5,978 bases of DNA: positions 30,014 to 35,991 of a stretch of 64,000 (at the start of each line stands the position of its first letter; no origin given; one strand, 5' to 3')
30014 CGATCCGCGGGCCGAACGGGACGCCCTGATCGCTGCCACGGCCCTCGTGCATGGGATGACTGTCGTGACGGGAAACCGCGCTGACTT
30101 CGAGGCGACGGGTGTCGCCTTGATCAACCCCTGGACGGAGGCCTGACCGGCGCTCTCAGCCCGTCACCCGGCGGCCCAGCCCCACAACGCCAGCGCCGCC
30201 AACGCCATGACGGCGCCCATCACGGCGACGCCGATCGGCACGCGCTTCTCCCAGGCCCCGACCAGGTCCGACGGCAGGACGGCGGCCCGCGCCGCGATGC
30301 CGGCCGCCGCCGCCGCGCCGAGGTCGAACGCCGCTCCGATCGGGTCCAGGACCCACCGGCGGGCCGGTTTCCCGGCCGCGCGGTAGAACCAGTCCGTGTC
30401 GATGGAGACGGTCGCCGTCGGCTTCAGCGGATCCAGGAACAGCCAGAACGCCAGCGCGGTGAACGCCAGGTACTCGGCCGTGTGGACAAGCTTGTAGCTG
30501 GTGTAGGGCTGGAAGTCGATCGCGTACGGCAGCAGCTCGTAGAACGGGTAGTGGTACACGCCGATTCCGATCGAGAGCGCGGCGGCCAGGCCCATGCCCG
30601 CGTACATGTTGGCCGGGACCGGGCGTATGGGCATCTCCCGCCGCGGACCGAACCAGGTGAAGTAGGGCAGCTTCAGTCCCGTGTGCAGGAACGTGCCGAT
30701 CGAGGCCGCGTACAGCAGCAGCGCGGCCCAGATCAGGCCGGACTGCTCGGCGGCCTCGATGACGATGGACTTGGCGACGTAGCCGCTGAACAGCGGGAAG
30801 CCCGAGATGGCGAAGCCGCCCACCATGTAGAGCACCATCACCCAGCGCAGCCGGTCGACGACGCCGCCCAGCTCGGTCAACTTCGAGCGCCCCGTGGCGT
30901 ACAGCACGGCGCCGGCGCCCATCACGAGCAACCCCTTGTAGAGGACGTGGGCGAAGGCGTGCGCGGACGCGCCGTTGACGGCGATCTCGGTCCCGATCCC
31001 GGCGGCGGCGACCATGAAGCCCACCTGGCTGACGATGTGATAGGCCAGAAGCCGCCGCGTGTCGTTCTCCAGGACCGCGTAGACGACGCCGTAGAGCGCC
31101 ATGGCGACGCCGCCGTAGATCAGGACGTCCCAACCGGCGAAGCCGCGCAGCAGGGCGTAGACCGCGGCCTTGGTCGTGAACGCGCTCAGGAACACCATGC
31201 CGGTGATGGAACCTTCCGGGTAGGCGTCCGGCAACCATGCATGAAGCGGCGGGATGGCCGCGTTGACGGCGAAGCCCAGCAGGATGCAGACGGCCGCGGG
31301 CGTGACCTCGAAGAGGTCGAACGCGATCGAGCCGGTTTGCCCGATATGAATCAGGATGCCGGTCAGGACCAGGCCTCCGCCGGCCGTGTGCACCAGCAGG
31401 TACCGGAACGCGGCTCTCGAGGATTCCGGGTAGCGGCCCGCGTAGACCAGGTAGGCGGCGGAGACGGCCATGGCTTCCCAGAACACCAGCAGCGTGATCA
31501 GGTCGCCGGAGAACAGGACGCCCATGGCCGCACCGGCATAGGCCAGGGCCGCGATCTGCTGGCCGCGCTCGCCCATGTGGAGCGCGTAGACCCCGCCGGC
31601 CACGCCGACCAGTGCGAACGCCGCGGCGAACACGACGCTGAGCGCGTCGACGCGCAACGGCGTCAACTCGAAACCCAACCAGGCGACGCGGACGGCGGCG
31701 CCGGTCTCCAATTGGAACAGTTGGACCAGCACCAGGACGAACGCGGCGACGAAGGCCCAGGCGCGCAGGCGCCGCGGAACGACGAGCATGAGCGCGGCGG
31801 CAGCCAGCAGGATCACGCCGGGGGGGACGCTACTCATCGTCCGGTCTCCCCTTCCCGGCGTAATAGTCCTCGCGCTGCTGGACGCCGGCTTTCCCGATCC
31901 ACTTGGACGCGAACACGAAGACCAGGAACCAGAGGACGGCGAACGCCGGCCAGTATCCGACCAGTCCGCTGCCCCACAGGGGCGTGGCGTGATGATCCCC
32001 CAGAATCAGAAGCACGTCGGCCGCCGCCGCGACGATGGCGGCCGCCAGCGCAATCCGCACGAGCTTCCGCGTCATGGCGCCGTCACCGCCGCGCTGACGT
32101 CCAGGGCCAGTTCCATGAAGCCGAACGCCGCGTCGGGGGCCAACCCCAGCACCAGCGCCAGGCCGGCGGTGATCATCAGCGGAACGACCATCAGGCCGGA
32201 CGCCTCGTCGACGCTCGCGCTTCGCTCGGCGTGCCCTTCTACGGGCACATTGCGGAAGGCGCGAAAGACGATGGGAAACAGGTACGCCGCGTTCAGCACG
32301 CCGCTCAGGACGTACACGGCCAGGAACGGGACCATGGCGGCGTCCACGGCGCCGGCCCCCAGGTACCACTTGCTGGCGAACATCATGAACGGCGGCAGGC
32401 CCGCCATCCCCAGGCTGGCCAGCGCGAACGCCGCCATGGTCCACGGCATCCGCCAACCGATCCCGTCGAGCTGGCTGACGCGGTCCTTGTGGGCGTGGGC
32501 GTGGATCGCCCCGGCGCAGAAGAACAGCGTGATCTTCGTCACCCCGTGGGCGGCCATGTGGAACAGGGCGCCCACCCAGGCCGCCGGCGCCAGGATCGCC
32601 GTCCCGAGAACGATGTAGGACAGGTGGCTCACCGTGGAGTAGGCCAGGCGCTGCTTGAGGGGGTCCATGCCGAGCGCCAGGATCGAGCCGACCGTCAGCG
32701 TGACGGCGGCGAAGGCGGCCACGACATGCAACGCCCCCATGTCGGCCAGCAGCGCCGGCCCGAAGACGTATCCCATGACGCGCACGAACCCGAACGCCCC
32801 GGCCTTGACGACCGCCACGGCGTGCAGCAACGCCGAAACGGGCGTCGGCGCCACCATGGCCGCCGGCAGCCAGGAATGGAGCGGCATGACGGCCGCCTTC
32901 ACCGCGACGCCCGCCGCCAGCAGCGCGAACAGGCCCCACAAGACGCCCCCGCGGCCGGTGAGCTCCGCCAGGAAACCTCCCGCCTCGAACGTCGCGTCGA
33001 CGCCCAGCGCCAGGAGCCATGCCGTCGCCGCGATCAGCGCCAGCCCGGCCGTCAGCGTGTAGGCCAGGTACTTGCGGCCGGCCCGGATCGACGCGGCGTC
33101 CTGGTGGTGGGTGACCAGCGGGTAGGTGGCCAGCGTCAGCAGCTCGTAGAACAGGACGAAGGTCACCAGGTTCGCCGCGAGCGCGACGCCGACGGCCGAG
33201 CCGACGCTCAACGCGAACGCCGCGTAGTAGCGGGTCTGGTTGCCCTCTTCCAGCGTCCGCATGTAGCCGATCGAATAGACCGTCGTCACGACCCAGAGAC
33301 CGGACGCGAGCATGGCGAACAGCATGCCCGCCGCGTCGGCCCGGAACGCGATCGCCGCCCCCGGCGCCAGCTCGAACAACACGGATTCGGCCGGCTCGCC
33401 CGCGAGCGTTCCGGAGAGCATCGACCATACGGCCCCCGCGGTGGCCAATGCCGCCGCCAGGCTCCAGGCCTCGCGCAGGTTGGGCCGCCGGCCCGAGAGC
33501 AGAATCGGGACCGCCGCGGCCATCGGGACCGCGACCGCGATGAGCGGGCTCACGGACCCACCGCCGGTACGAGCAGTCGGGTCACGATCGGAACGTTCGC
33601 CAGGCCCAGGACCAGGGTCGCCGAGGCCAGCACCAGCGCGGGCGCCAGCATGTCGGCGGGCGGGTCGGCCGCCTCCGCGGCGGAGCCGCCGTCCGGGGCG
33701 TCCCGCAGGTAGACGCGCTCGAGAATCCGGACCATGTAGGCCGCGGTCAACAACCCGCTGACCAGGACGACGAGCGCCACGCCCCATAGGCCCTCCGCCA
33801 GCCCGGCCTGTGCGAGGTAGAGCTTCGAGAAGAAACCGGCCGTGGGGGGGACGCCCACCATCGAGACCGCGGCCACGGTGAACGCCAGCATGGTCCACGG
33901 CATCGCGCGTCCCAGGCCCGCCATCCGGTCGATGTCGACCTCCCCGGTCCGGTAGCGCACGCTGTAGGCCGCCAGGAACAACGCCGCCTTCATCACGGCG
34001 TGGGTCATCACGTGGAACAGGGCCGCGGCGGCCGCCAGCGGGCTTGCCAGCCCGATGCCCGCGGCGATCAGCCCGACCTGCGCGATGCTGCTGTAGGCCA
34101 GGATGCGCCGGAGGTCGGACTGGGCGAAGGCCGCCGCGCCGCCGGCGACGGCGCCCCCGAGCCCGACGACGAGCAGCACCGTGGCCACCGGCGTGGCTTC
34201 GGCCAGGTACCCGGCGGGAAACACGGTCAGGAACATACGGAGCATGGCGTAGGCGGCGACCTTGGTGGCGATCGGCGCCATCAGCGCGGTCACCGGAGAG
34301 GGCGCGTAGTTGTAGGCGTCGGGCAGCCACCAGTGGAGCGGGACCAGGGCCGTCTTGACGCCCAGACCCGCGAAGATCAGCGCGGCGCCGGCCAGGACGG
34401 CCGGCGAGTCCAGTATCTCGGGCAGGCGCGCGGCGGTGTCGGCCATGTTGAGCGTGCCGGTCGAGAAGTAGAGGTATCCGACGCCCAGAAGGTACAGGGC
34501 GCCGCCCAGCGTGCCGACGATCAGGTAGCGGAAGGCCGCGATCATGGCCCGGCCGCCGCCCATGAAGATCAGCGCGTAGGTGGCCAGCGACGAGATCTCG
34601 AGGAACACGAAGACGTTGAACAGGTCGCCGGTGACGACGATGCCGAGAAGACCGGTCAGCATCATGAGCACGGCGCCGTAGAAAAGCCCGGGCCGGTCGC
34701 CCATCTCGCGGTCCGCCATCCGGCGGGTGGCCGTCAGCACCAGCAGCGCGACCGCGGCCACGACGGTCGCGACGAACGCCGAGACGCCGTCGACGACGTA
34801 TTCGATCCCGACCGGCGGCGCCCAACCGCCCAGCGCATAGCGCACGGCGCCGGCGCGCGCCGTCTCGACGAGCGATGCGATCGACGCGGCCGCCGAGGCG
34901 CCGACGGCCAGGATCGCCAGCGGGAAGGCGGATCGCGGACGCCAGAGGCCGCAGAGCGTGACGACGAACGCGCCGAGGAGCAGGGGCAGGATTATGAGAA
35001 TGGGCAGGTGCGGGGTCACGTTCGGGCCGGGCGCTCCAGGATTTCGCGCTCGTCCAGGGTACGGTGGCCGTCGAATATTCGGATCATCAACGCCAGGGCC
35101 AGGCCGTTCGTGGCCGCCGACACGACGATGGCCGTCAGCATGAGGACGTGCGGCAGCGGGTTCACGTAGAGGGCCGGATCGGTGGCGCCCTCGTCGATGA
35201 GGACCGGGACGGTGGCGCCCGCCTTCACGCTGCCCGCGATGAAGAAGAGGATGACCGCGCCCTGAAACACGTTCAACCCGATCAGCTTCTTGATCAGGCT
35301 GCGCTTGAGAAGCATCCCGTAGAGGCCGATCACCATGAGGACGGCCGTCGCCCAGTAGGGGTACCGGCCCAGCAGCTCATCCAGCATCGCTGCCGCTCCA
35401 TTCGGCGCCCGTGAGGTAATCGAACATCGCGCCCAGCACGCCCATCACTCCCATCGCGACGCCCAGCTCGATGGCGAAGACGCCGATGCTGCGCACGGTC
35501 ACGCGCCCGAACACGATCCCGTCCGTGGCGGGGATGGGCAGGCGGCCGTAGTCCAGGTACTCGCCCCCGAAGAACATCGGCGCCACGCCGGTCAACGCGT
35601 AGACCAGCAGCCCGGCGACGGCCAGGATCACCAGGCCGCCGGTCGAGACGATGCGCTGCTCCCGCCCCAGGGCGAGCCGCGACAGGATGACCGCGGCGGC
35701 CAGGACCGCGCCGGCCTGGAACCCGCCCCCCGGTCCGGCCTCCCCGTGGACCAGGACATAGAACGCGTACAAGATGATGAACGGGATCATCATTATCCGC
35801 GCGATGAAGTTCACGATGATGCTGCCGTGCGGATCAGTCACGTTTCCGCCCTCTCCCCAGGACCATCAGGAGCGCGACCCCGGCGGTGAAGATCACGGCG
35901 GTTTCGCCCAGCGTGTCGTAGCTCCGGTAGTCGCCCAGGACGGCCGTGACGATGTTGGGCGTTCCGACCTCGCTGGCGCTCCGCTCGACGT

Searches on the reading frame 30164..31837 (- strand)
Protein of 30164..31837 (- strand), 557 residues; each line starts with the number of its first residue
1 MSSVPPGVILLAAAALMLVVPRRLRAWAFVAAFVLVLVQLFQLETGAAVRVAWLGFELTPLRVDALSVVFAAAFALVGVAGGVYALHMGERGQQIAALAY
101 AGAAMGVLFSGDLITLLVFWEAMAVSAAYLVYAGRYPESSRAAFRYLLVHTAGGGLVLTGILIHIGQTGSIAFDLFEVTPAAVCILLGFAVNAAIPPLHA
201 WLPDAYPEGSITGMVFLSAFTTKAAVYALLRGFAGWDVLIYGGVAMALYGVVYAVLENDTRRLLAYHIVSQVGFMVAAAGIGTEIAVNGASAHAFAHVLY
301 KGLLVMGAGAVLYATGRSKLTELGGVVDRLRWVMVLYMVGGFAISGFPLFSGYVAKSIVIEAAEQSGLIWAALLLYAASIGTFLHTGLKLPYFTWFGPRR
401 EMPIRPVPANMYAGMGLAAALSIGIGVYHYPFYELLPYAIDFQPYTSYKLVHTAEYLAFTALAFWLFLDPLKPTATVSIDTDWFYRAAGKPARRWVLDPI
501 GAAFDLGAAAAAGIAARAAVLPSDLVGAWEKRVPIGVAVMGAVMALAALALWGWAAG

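Call 84: search_protein_families(library=pfam, proteins=[window:30164-31837:-], max_evalue=0.0001)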
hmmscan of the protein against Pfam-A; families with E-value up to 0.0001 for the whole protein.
window:30164-31837:- (557 aa): 1 family
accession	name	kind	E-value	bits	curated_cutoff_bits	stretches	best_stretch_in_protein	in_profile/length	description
PF00361.26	Proton_antipo_M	-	2.9e-38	132.2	21.5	1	110-378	1-291/294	NADH:quinone oxidoreductase/Mrp antiporter, TM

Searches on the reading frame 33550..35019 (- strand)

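Call 18: search_protein_families(library=pfam, proteins=[window:33550-35019:-], max_evalue=0.001)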
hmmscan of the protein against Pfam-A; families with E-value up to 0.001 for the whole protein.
window:33550-35019:- (489 aa): 1 family
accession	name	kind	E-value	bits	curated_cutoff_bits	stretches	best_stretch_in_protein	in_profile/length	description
PF00361.26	Proton_antipo_M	-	2.8e-60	204.4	21.5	1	131-425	2-294/294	NADH:quinone oxidoreductase/Mrp antiporter, TM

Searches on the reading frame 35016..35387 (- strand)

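Call 18: search_protein_families(library=pfam, proteins=[window:35016-35387:-], max_evalue=0.001)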
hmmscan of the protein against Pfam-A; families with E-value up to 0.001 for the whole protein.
window:35016-35387:- (123 aa): 1 family
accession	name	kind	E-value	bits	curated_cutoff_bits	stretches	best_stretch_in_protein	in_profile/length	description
PF00420.29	Oxidored_q2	-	5.8e-21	74.5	26.1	1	13-116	5-90/95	NADH-ubiquinone/plastoquinone oxidoreductase chain 4L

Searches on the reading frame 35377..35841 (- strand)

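Call 18: search_protein_families(library=pfam, proteins=[window:35377-35841:-], max_evalue=0.001)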
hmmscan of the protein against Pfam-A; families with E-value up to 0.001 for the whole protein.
window:35377-35841:- (154 aa): 1 family
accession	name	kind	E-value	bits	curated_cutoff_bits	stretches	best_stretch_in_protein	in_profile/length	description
PF04039.18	MnhB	-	1.4e-21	77.5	22.5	1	11-136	3-125/127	Domain related to MnhB subunit of Na+/H+ antiporter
